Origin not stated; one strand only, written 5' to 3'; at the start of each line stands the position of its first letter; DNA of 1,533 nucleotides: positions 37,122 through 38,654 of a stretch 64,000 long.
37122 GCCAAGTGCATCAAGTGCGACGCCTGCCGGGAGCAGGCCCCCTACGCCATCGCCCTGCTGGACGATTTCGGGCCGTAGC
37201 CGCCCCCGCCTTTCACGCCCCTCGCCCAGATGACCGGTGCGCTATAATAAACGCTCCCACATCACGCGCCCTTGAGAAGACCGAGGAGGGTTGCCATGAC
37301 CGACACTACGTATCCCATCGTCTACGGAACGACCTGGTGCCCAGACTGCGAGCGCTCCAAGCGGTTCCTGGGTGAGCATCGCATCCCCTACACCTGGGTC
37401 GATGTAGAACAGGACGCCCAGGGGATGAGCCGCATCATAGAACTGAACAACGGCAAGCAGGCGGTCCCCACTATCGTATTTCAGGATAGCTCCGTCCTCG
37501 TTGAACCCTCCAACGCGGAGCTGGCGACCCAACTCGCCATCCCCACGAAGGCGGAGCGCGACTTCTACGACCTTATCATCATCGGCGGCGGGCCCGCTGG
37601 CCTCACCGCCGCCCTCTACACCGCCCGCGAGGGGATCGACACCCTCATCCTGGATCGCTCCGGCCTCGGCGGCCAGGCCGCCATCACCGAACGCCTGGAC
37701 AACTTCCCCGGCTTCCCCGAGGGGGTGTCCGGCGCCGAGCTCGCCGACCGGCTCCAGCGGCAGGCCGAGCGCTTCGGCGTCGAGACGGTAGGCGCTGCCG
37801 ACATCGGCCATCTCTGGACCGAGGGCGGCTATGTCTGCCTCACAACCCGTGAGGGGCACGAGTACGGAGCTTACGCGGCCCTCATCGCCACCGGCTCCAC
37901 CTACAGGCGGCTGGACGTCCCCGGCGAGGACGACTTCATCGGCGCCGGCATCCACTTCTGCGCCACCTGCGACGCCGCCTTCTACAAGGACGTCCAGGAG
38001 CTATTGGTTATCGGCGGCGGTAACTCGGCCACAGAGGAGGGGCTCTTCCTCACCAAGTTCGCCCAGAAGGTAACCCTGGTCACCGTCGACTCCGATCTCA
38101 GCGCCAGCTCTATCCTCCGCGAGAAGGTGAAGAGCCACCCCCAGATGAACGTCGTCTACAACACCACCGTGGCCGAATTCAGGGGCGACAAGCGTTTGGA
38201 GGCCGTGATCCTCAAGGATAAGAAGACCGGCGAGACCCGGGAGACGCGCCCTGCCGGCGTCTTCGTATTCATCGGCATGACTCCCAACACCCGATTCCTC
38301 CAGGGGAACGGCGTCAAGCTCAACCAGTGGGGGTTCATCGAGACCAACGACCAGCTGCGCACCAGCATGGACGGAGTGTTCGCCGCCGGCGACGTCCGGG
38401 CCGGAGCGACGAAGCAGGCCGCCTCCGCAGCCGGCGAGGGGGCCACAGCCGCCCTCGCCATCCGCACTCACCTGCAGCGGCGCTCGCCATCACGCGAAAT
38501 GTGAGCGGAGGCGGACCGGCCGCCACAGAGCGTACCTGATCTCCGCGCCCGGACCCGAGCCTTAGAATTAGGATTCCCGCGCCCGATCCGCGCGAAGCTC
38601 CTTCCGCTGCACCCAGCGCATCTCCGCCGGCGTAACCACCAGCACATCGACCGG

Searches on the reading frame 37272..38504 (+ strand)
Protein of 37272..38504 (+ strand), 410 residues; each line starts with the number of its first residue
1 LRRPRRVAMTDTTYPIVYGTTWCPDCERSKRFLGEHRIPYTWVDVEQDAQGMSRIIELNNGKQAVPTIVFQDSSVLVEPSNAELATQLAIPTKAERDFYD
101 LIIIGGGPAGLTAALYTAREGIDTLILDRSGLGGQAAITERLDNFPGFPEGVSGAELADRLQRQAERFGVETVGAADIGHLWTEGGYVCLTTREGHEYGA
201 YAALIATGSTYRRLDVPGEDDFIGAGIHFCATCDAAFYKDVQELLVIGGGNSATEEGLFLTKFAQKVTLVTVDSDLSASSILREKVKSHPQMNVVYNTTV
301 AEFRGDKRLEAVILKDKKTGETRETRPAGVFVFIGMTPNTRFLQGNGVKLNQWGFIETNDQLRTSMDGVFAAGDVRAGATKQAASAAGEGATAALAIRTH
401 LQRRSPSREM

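Call 3: search_protein_families(library=pfam, proteins=[window:37272-38504:+], max_evalue=0.01)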
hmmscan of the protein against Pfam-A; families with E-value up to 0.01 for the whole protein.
window:37272-38504:+ (410 aa): 14 families
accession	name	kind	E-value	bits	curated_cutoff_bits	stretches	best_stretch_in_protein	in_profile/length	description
PF07992.20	Pyr_redox_2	-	1.2e-50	173.1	26.1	1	99-390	1-291/291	Pyridine nucleotide-disulphide oxidoreductase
PF13738.12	Pyr_redox_3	-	8e-22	78.3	30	2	150-373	76-305/305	Pyridine nucleotide-disulphide oxidoreductase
PF00070.33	Pyr_redox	-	2.4e-13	50.9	22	1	244-316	2-81/82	Pyridine nucleotide-disulphide oxidoreductase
PF00462.30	Glutaredoxin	-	3.3e-11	43.6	22.9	1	17-72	3-57/60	Glutaredoxin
PF12831.13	FAD_oxidored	-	1.4e-08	35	27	1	100-137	1-39/416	FAD dependent oxidoreductase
PF01266.30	DAO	-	1.2e-06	28.7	27.9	1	100-135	1-37/353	FAD dependent oxidoreductase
PF13450.12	NAD_binding_8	-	1.5e-06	28.8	21.9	1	103-143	1-41/68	NAD(P)-binding Rossmann-like domain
PF00890.30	FAD_binding_2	-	1.5e-06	28.1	20.4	1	100-137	1-39/414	FAD binding domain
PF01494.25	FAD_binding_3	-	2.9e-06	27.2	22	1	100-130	3-33/349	FAD binding domain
PF01134.28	GIDA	-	1.1e-05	25.2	22.1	1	100-143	1-33/391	Glucose inhibited division protein A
PF03486.20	HI0933_like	-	1.9e-05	24.7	50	1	100-130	2-32/244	HI0933-like protein Rossmann domain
PF01946.23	Thi4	-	7.4e-05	22.5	26.2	1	99-130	18-50/235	Thi4 family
PF13417.12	GST_N_3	-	0.002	18.9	22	1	18-78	2-59/75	Glutathione S-transferase, N-terminal domain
PF14595.12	Thioredoxin_9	-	0.0087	16.4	25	0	12-74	42-107/129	Thioredoxin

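Call 4: search_protein_families(library=ncbifam, proteins=[window:37272-38504:+], max_evalue=0.001)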
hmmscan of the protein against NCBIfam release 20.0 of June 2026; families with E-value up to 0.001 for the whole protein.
window:37272-38504:+ (410 aa): 109 families (the best 25 are shown)
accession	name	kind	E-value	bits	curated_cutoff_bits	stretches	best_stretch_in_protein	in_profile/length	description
TIGR01292.1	TRX_reduct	equivalog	1.9e-96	322.4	343.45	1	99-400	1-299/300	thioredoxin-disulfide reductase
TIGR03143.1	AhpF_homolog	hypoth_equivalog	4.8e-82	276.3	687.65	1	97-402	3-309/555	putative alkyl hydroperoxide reductase F subunit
TIGR03140.1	AhpF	equivalog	7.7e-72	242.5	502.9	1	86-399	201-510/515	alkyl hydroperoxide reductase subunit F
NF007614.0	PRK10262.1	equivalog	1.1e-46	159.4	644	1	100-401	8-314/321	thioredoxin-disulfide reductase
TIGR01350.1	lipoamide_DH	equivalog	1.7e-27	96.3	408.8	2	190-399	121-331/461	dihydrolipoyl dehydrogenase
TIGR04018.1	Bthiol_YpdA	hypoth_equivalog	9.1e-23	80.5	339.9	2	191-383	106-296/316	YpdA family putative bacillithiol disulfide reductase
TIGR02053.1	MerA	equivalog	5.1e-22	78.5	454.45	1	196-397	125-328/465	mercury(II) reductase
TIGR02200.1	GlrX_actino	hypoth_equivalog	7.1e-20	71.2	89.5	1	17-88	4-75/77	mycoredoxin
NF004943.0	PRK06292.2-1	equivalog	3.8e-17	62.2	432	1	191-397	121-328/456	dihydrolipoyl dehydrogenase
NF005883.0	PRK07845.1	equivalog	5e-17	62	479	2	166-393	104-330/466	NAD(P)H-quinone dehydrogenase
NF004945.0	PRK06292.2-3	equivalog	1.1e-16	60.9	494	1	197-376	127-305/457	dihydrolipoyl dehydrogenase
NF004947.0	PRK06292.2-5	equivalog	2.3e-16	59.8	592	1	242-376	170-310/474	dihydrolipoyl dehydrogenase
NF004991.0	PRK06370.1-3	subfamily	1.9e-15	56.4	620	2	203-377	168-343/509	FAD-containing oxidoreductase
TIGR03385.1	CoA_CoA_reduc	equivalog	1.5e-14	53.7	578.8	1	194-376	96-283/439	CoA-disulfide reductase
NF003585.0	PRK05249.1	equivalog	2.7e-14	52.6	465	2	196-399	135-335/464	Si-specific NAD(P)(+) transhydrogenase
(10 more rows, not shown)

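Call 5: find_related_loci(query=window:37272-38504:+, collection=genome_contigs, flank=8000)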
Query window:37272-38504:+ (410 aa) in genome_contigs; peptide patterns used: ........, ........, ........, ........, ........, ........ (x = any residue, [..] = any of these).
600 stretches matched a pattern (row limit reached: there are more); 568 encode a relative of the query (tblastn E <= 1e-3); the best 80 are kept; 80 distinct loci.
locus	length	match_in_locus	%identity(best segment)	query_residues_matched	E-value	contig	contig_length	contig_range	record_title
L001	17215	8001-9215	69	5-410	0e+0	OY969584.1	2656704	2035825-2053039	MAG: uncultured Chloroflexia bacterium isolate MFD01299.bin.c.4 genome assembly, chromosome: 1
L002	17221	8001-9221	61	3-409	4e-161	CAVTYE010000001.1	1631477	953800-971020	MAG: uncultured Chloroflexia bacterium isolate MFD04944.bin.2.175 genome assembly, contig: contig_16245, whole genome sh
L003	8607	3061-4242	60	17-409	2e-157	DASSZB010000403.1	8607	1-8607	MAG TPA_asm: Dehalococcoidia bacterium isolate SMAG_U696 k141_403792, whole genome shotgun sequence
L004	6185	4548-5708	58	17-403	7e-158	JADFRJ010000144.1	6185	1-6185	MAG: Chloroflexota bacterium isolate B85T3L11 B85T3L11_NODE17502, whole genome shotgun sequence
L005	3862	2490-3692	59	5-406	4e-162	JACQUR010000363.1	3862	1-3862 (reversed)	MAG: Chloroflexi bacterium isolate NC_groundwater_1442_Ag_S-0.65um_69_44 S_p65_S5_coassembly_k141_3767098, whole genome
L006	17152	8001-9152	61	17-402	1e-154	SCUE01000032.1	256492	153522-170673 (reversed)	MAG: Chloroflexota bacterium isolate FW602_bin.22 FW602_bin.22-107490, whole genome shotgun sequence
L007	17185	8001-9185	59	5-402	2e-154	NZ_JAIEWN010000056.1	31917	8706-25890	Oscillochloris sp. ZM17-4 Scaffold_56, whole genome shotgun sequence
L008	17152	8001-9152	61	17-402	1e-153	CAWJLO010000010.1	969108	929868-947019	MAG: uncultured Chloroflexia bacterium isolate MFD02416.bin.1.78 genome assembly, contig: contig_29475, whole genome sho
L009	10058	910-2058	58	17-402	2e-153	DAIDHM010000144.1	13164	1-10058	MAG TPA_asm: Ktedonobacteria bacterium isolate clean345 k141_936766, whole genome shotgun sequence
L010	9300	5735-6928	56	3-403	9e-154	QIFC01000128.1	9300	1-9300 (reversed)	MAG: Chloroflexi bacterium isolate SZUA-185 Ga0063294_10004478, whole genome shotgun sequence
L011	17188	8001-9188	60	14-402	1e-153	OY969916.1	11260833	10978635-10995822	MAG: uncultured Chloroflexia bacterium isolate MFD01916.bin.3.39 genome assembly, chromosome: 1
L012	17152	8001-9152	60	17-402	9e-153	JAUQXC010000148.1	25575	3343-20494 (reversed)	MAG: Thermoflexales bacterium isolate BIN19 contig_51853, whole genome shotgun sequence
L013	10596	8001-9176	59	6-402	5e-153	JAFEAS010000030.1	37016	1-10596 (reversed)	MAG: Chloroflexi bacterium SZAS-1 CHLO-KAN-1__30__length-37016, whole genome shotgun sequence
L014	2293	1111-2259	61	17-402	4e-163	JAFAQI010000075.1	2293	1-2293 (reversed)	MAG: Frankiales bacterium isolate CP_BM_ER_60 BM_ER_k147_388405, whole genome shotgun sequence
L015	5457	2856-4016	59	17-405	1e-153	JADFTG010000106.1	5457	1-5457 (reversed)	MAG: Chloroflexota bacterium isolate B9T1B11 B9T1B11_NODE3412, whole genome shotgun sequence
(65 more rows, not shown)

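Call 6: find_homologous_proteins(query=window:37272-38504:+, max_evalue=1e-20)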
Query window:37272-38504:+ (410 aa): 8000 proteins with E <= 1e-20 among 8000 candidates; the best 120 are listed.
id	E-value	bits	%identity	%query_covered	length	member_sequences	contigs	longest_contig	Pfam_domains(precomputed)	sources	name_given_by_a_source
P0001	3.7e-267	903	100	98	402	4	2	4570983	PF00462.31,PF01266.31,PF13450.13,PF00890.31,PF07992.21,PF00070.34,PF13738.13,PF03486.21,PF01134.29,PF01494.26,PF12831.14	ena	-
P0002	3.9e-252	854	94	98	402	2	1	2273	PF00462.31,PF01266.31,PF13450.13,PF00890.31,PF07992.21,PF00070.34,PF13738.13,PF03486.21,PF01134.29,PF01494.26,PF12831.14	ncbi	ncbi:MAG: FAD-dependent oxidoreductase [Dehalococcoidia bacterium]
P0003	1.6e-220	750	96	53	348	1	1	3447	PF00462.31,PF01266.31,PF13450.13,PF00890.31,PF07992.21,PF13738.13,PF03486.21,PF01134.29,PF01494.26,PF12831.14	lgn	-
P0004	1.0e-208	711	76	98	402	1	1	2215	PF00462.31,PF01266.31,PF13450.13,PF00890.31,PF07992.21,PF00070.34,PF13738.13,PF03486.21,PF01134.29,PF12831.14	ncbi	-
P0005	5.1e-208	709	75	98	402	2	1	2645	PF00462.31,PF01266.31,PF13450.13,PF00890.31,PF07992.21,PF00070.34,PF13738.13,PF03486.21,PF01134.29,PF01494.26,PF12831.14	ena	-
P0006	3.9e-206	703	76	98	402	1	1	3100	PF00462.31,PF01266.31,PF13450.13,PF00890.31,PF07992.21,PF00070.34,PF13738.13,PF03486.21,PF01134.29,PF12831.14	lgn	-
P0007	5.5e-205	699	75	98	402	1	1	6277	PF00462.31,PF01266.31,PF13450.13,PF00890.31,PF07992.21,PF00070.34,PF13738.13,PF03486.21,PF01134.29,PF12831.14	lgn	-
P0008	5.5e-202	689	75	98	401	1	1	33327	PF00462.31,PF01266.31,PF13450.13,PF00890.31,PF07992.21,PF00070.34,PF13738.13,PF03486.21,PF01134.29,PF01494.26,PF12831.14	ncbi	-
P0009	6.0e-198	676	73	98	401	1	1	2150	PF00462.31,PF01266.31,PF13450.13,PF00890.31,PF07992.21,PF00070.34,PF13738.13,PF03486.21,PF01134.29,PF01494.26,PF12831.14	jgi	jgi:thioredoxin reductase (NADPH)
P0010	1.1e-189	648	71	98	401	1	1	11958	PF13450.13,PF07992.21,PF00070.34,PF03486.21,PF01134.29,PF01494.26,PF12831.14,PF00462.31,PF01946.24,PF01266.31,PF00890.31,PF13738.13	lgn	-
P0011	1.6e-187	641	70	98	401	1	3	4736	PF13450.13,PF07992.21,PF00070.34,PF03486.21,PF01134.29,PF01494.26,PF12831.14,PF00462.31,PF01946.24,PF01266.31,PF00890.31,PF13738.13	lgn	-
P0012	6.6e-186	636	71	95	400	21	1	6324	PF00462.31,PF01266.31,PF13450.13,PF00890.31,PF07992.21,PF00070.34,PF13738.13,PF03486.21,PF01134.29,PF01494.26,PF12831.14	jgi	-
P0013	1.9e-185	634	71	96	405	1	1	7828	PF00462.31,PF01266.31,PF13450.13,PF07992.21,PF00070.34,PF13738.13,PF03486.21,PF12831.14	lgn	-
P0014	6.1e-185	633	68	98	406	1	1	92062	PF00462.31,PF01266.31,PF13450.13,PF07992.21,PF00070.34,PF13738.13,PF03486.21,PF01134.29,PF12831.14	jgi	jgi:thioredoxin reductase (NADPH)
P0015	8.1e-185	632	69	98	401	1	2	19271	PF13450.13,PF07992.21,PF00070.34,PF03486.21,PF01134.29,PF01494.26,PF12831.14,PF00462.31,PF01946.24,PF01266.31,PF00890.31,PF13738.13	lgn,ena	-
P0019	6.0e-183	626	71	95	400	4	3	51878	PF00462.31,PF01266.31,PF13450.13,PF00890.31,PF07992.21,PF00070.34,PF13738.13,PF03486.21,PF01134.29,PF12831.14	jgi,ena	-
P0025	2.0e-181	621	69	98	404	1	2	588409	PF00462.31,PF01266.31,PF13450.13,PF07992.21,PF00070.34,PF13738.13,PF03486.21,PF01494.26,PF12831.14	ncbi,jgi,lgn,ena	-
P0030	1.5e-180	618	76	90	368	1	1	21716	PF01266.31,PF13450.13,PF00890.31,PF07992.21,PF00070.34,PF13738.13,PF03486.21,PF01134.29,PF01494.26,PF12831.14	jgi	jgi:thioredoxin reductase (NADPH)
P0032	1.4e-179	615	70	95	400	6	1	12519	PF00462.31,PF01266.31,PF13450.13,PF00890.31,PF07992.21,PF00070.34,PF13738.13,PF03486.21,PF01134.29,PF12831.14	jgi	jgi:thioredoxin reductase (NADPH)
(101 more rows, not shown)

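Call 9: search_solved_structures(query=window:37272-38504:+, max_evalue=1e-20, show_alignments=2)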
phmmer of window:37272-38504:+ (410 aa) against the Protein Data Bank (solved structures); distinct sequences matched with E-value up to 1e-20: 51.
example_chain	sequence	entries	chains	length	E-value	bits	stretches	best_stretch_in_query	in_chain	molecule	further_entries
2q7v_A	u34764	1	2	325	1.3e-75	257.9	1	98-399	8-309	Thioredoxin reductase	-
7aaw_A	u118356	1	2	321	2.4e-69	237.3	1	94-401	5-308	Thioredoxin reductase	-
4zn0_A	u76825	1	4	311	6.9e-68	232.5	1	97-402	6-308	Thioredoxin reductase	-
5mh4_A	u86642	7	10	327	4.2e-67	229.9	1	98-395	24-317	Thioredoxin reductase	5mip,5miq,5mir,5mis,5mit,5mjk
5uwy_A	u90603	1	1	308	3.8e-66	226.8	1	98-402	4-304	Thioredoxin reductase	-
4gcm_A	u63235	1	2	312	3.8e-63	216.9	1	97-402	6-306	Thioredoxin reductase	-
5uth_A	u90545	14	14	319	4.8e-63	216.6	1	96-396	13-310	Thioredoxin reductase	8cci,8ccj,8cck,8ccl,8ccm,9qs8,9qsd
7jyp_A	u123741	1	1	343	7.2e-62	212.7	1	93-394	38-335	Thioredoxin reductase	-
7p9d_A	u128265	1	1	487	2e-61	211.2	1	100-406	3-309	Thioredoxin reductase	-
7p9e_A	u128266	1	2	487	5.8e-60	206.4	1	100-406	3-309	Thioredoxin reductase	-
9vv4_A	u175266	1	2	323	5.4e-59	203.2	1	99-403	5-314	Thioredoxin reductase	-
2a87_A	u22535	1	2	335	8e-59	202.7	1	92-400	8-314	Thioredoxin reductase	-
6bwt_A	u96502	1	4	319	2.2e-58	201.2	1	96-401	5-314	Thioredoxin reductase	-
9xub_A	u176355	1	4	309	9.1e-58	199.2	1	100-398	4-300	Thioredoxin reductase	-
5w4c_A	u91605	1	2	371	6.2e-57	196.4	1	100-398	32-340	Thioredoxin reductase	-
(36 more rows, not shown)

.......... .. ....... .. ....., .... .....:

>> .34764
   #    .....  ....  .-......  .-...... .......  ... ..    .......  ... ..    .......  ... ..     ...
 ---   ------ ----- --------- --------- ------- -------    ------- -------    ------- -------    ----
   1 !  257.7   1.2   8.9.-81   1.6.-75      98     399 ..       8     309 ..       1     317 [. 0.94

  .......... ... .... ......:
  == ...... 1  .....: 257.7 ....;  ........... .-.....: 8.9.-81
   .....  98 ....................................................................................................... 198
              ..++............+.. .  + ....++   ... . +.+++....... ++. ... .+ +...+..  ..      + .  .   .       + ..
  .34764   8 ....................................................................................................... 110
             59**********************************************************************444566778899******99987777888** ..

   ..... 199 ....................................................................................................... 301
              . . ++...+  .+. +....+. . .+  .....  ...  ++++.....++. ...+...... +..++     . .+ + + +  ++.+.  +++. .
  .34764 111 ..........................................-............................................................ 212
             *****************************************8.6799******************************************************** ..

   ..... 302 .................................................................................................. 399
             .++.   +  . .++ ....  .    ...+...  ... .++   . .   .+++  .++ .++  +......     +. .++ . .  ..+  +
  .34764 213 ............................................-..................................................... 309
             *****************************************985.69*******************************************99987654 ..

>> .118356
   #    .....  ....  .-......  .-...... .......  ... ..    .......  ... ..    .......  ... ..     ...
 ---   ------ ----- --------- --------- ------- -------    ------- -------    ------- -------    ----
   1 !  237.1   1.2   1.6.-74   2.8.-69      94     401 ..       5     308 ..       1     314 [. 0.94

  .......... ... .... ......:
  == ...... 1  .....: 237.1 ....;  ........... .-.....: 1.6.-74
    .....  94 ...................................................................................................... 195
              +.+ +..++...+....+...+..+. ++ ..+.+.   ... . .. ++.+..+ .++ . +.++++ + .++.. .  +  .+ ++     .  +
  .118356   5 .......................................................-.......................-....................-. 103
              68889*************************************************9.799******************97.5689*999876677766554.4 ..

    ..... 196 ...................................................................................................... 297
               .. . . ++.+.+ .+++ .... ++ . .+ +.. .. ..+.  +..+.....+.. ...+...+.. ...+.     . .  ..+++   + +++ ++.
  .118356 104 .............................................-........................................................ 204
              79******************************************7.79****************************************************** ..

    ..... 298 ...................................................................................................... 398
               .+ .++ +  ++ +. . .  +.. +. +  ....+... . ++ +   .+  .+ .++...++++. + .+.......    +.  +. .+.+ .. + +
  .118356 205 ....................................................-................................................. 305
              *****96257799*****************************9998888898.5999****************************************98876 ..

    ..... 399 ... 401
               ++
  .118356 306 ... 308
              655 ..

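Call 19: find_encoding_contigs(protein=P0001, flank=10000, max_places=4)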
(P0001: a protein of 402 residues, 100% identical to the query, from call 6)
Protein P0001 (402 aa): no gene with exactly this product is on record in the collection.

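Call 20: find_encoding_contigs(protein=P0008, flank=10000, max_places=3)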
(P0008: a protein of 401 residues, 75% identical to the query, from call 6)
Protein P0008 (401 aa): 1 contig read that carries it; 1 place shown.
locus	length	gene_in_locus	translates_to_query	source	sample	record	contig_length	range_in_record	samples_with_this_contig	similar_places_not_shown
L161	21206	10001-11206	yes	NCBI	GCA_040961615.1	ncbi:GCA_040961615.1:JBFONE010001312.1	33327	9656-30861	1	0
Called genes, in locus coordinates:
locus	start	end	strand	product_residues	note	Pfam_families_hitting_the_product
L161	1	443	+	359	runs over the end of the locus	PF02881:SRP54_N, PF00448:SRP54, PF13401:AAA_22 (weak), PF13604:AAA_30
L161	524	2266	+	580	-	PF13231:PMT_2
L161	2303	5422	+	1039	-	PF13231:PMT_2, PF13449:Phytase-like (faint), PF02393:US22 (faint), PF08450:SGL (faint), PF01436:NHL (weak), PF06739:SBBP (faint), PF17170:DUF5128 (faint), PF01436:NHL, +2 more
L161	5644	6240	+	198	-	PF01257:2Fe-2S_thioredx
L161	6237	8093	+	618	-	PF01512:Complex1_51K, PF10531:SLBB, PF10589:NADH_4Fe-4S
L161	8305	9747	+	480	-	PF00989:PAS, PF08448:PAS_4, PF13188:PAS_8, PF13426:PAS_9, PF00989:PAS, PF08448:PAS_4, PF13426:PAS_9, PF08447:PAS_3, +9 more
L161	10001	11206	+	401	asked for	PF00462:Glutaredoxin, PF00890:FAD_binding_2 (weak), PF01134:GIDA (faint), PF07992:Pyr_redox_2, PF12831:FAD_oxidored, PF13450:NAD_binding_8 (weak), PF13738:Pyr_redox_3, PF00070:Pyr_redox, +3 more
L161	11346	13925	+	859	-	PF01624:MutS_I, PF05188:MutS_II, PF05192:MutS_III, PF05190:MutS_IV, PF00488:MutS_V, PF27441:MutS_C (weak)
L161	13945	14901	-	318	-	PF00072:Response_reg, PF00990:GGDEF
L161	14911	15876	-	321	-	PF00072:Response_reg, PF00990:GGDEF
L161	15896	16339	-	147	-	PF00072:Response_reg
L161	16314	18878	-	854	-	PF08447:PAS_3, PF13426:PAS_9 (weak), PF00989:PAS, PF13188:PAS_8, PF08448:PAS_4, PF13426:PAS_9, PF00512:HisKA, PF02518:HATPase_c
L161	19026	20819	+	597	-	PF02518:HATPase_c, PF13589:HATPase_c_3, PF01119:DNA_mis_repair, PF08676:MutL_C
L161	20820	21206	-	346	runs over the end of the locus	-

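Call 49: search_protein_families(library=pfam, proteins=[L001:5756-7393:-], max_evalue=0.001)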
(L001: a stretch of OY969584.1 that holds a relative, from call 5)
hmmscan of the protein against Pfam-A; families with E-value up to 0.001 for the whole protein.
L001:5756-7393:- (545 aa): 7 families
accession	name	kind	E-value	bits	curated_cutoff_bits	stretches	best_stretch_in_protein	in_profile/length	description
PF01839.29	FG-GAP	-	6.3e-93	304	22.1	8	276-314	1-37/37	FG-GAP repeat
PF13517.12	FG-GAP_3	-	3.5e-40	136.9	26.9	6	50-121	1-61/61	FG-GAP-like repeat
PF21955.1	CarG-like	-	1.3e-12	48.5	28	0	284-340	9-64/144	Carbapenem resistance protein CarG-like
PF00404.24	Dockerin_1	-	1.1e-07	32.4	22.9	0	41-58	28-45/57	Dockerin type I domain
PF16743.10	PliI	-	7.3e-06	26.1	27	0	401-428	62-89/123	Periplasmic lysozyme inhibitor of I-type lysozyme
PF21348.3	RGL11_C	-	0.00029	20.2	27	0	44-137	25-119/490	Rhamnogalacturonan lyase family 11, C-terminal domain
PF13964.12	Kelch_6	-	0.00046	20.5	25.3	0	134-154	11-24/50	Kelch motif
